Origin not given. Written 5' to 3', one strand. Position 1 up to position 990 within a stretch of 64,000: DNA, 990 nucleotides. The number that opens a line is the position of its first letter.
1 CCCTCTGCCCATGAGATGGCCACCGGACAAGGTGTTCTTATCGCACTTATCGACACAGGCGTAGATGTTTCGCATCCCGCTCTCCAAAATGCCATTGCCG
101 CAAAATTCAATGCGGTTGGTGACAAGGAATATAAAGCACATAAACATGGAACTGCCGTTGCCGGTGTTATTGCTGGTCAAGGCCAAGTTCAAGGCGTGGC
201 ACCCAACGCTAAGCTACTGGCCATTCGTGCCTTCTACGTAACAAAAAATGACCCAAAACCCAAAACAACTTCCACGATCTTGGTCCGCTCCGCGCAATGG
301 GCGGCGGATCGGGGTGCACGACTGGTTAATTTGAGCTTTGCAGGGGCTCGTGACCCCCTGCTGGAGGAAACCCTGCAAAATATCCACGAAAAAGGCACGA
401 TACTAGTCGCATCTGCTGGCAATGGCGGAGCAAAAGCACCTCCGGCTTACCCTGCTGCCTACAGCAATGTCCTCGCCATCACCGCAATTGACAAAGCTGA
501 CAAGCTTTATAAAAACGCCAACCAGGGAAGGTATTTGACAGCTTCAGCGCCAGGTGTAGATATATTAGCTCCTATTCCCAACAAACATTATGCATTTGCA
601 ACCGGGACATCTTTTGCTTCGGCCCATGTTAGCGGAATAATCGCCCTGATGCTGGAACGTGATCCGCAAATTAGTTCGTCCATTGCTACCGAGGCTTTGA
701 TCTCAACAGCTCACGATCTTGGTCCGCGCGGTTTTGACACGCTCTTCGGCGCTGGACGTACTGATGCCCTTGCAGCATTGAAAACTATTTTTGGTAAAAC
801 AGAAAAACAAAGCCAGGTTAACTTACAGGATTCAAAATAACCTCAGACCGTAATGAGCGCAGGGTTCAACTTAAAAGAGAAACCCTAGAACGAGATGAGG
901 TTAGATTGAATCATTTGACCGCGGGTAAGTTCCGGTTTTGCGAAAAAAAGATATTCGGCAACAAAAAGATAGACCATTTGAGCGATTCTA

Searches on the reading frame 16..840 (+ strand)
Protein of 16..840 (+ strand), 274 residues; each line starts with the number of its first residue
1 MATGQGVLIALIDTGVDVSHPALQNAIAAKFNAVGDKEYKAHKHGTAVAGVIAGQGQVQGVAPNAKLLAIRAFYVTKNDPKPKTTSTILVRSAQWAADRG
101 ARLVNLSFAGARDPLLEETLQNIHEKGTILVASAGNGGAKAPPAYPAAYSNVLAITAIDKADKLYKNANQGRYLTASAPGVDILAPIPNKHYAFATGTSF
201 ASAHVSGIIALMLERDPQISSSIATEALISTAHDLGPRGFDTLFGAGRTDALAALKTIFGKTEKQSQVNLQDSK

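Call 17: search_protein_families(library=pfam, proteins=[window:16-840:+], max_evalue=0.001)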
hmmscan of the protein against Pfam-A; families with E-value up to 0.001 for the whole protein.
window:16-840:+ (274 aa): 1 family
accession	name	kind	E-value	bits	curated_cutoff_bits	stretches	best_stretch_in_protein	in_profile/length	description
PF00082.27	Peptidase_S8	-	1.3e-46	159.6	21.8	1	4-247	1-288/288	Subtilase family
